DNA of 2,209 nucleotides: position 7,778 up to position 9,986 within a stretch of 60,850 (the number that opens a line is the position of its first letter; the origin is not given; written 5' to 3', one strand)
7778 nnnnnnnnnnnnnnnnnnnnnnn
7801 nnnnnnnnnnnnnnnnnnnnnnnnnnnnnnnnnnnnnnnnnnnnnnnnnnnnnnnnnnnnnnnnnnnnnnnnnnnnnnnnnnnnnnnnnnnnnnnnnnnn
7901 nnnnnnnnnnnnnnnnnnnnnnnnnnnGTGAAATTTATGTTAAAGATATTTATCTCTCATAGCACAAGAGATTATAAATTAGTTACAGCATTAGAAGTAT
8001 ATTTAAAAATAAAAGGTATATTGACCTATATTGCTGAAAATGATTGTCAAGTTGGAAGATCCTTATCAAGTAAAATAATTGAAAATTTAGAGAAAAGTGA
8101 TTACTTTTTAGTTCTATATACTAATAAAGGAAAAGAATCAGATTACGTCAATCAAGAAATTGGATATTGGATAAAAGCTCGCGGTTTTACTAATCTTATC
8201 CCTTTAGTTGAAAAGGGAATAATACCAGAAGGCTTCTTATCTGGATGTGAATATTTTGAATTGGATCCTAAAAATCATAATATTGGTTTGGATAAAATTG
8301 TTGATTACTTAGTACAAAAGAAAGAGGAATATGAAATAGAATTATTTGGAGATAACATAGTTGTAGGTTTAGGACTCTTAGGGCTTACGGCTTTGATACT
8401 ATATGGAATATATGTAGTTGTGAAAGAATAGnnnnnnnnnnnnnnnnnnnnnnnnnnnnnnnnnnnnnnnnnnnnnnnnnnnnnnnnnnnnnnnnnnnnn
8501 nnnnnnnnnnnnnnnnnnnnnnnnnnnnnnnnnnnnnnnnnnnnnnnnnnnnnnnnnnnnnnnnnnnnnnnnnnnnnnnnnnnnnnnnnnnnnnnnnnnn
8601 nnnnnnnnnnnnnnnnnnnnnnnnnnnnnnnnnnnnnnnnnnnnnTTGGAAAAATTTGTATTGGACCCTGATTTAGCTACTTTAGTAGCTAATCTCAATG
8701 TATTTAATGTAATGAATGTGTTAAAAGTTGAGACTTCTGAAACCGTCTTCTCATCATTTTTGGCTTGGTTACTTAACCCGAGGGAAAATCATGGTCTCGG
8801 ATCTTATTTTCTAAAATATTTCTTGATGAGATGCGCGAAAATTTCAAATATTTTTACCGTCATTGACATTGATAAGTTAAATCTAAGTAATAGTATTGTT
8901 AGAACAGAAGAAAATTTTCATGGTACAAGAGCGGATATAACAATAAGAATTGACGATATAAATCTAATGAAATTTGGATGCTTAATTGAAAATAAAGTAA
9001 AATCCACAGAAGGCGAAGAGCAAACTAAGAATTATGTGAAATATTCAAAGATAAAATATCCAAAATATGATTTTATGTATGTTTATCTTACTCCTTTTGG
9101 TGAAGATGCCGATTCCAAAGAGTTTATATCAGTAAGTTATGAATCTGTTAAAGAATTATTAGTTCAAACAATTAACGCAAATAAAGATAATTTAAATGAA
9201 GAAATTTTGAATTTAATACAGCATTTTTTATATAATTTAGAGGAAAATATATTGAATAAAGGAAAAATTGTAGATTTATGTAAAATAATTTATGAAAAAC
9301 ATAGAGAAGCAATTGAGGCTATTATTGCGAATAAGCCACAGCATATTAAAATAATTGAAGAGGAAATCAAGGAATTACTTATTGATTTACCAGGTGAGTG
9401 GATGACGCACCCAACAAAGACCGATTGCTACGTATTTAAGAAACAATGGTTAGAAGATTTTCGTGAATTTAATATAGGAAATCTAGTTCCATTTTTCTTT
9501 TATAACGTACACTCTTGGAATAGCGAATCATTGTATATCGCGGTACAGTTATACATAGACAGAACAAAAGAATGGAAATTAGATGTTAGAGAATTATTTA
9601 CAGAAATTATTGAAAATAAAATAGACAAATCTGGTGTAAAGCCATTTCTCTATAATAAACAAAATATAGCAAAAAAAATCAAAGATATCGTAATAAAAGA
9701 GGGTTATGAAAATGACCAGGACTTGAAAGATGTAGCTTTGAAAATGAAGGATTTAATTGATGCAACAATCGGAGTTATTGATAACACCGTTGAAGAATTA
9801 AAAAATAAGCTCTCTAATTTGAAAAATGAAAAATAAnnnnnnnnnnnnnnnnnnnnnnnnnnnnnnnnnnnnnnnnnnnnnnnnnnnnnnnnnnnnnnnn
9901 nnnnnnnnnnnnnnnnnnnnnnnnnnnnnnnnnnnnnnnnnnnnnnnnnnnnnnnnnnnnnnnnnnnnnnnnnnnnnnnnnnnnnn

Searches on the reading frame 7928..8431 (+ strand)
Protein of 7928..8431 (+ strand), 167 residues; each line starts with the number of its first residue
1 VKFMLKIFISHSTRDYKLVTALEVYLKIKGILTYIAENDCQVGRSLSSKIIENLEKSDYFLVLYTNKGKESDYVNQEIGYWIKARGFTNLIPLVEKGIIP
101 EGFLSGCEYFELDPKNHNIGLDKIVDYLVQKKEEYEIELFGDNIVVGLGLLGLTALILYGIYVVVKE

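Call 3: search_protein_families(library=pfam, proteins=[window:7928-8431:+], max_evalue=1)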
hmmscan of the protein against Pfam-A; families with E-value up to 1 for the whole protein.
window:7928-8431:+ (167 aa): 6 families
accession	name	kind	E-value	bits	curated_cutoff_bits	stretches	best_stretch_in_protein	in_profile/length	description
PF13676.11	TIR_2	-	5.8e-14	53.1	28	1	7-114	1-110/122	TIR domain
PF10137.14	CAP12-PCTIR_TIR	-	1.5e-05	25.4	24.7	1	6-72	1-67/119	CAP12/Pycsar effector protein, TIR domain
PF08937.16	ThsB_TIR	-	0.0018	19.1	21.2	1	8-83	1-85/100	Thoeris protein ThsB, TIR-like domain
PF01582.25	TIR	-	0.095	12.9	21.3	1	17-63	16-62/179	TIR domain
PF13271.11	DUF4062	-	0.098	13.3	24.7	1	6-66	1-62/82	Domain of unknown function (DUF4062)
PF21661.2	DUF6860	-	0.17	12.2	27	1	31-90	68-124/125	Domain of unknown function (DUF6860)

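Call 4: search_protein_families(library=padloc, proteins=[window:7928-8431:+], max_evalue=1)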
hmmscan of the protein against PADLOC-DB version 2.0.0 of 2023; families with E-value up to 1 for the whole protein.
window:7928-8431:+ (167 aa): 15 families
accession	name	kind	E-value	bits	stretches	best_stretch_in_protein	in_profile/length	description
PDLC00436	ThsB1|ThsB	-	7.6e-10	36.6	1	5-85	36-120/183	TIR-like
PDLC00419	ThsB1|ThsB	-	1.3e-08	32.8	1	6-95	29-124/165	TIR-like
PDLC00423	ThsB1|ThsB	-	7.7e-08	30.2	1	6-114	37-148/190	TIR-like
PDLC02012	SAVED5--SAVED_TIR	-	1.4e-07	29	1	6-78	15-88/404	-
PDLC00422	ThsB1|ThsB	-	3.4e-07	28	1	6-116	42-156/194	TIR-like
PDLC05062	PDC-S66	-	8.8e-07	26.6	1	7-65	151-210/282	-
PDLC00425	ThsB1|ThsB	-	9.9e-06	22.9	1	6-100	253-356/389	TIR-like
PDLC00426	ThsB1|ThsB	-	2.2e-05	21.9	1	6-82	239-322/352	TIR-like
PDLC00418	ThsB1|ThsB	-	0.0023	15.8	1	6-83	6-90/155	TIR-like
PDLC02421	Aga_TIR-PNTD1-PNTD2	-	0.0026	14.9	1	6-79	5-80/430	Class I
PDLC03825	spbK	-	0.0028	15.1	1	5-28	149-172/308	-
PDLC02962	RT-TIR_XII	-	0.0029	14.5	1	4-80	345-422/478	single gene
PDLC03015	TIR-NLR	-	0.0032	14.2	1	4-79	1-75/824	-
PDLC03016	TIR-TM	-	0.0048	14.8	1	5-83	1-82/293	-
PDLC00417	ThsB1|ThsB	-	0.011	13.3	1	6-78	168-241/303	TIR-like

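Call 5: search_protein_families(library=ncbifam, proteins=[window:7928-8431:+], max_evalue=1)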
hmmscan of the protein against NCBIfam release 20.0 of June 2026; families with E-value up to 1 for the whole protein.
window:7928-8431:+ (167 aa): 3 families
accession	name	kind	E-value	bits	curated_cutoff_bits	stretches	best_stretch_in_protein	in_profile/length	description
NF042941.1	Retron_TIR_antiphage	equivalog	1e-06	27.8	600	1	4-82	339-418/464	TIR domain-containing anti-phage reverse transcriptase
NF006971.0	PRK09441.1-4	equivalog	0.07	11.9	781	1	10-70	299-362/484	alpha-amylase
NF058526.1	Thoeris_type3_ThcB4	equivalog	0.12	11.1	220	1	6-80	129-204/375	Thoeris type III anti-phage system protein ThcB4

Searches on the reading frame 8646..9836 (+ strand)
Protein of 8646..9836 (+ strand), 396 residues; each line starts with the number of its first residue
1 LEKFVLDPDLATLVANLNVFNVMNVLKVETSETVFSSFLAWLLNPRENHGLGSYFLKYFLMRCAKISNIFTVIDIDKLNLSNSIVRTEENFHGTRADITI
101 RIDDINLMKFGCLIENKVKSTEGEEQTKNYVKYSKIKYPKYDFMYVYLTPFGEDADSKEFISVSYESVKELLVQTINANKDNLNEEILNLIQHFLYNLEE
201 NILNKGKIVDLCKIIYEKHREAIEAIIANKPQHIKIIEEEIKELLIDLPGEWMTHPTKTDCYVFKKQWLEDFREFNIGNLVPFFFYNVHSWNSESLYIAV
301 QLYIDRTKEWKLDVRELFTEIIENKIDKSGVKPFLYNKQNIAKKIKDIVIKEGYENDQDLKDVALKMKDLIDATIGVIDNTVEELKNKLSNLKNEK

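Call 28: search_protein_families(library=pfam, proteins=[window:8646-9836:+], max_evalue=0.01)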
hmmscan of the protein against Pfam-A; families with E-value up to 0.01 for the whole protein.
window:8646-9836:+ (396 aa): 1 family
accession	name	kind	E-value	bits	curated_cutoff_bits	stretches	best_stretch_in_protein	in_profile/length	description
PF14281.12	PDDEXK_4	-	5.6e-23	82.3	22.3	1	20-173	1-143/183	PD-(D/E)XK nuclease superfamily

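Call 82: search_protein_families(library=padloc, proteins=[window:8646-9836:+], max_evalue=0.001)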
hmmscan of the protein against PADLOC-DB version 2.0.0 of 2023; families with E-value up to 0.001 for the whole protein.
window:8646-9836:+ (396 aa): 9 families
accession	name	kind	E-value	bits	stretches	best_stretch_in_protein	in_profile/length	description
PDLC04977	PDC-S26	-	8.9e-55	184.4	1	2-325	11-332/400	-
PDLC04972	PDC-S26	-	1.6e-54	183.8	1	2-393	12-389/397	-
PDLC04971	PDC-S26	-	8.3e-41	138.2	1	5-248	19-267/415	-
PDLC04980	PDC-S26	-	1.6e-19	68.5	1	19-314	30-326/389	-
PDLC04983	PDC-S26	-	7.9e-19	66.3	1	18-386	33-407/413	-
PDLC04974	PDC-S26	-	4.6e-16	57.1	1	19-393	31-398/401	-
PDLC04976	PDC-S26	-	8.7e-11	39.6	1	15-142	30-148/451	-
PDLC04982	PDC-S26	-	4.9e-05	20.7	1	21-390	25-388/392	-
PDLC04979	PDC-S26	-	0.00024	18.1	0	22-71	26-75/383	-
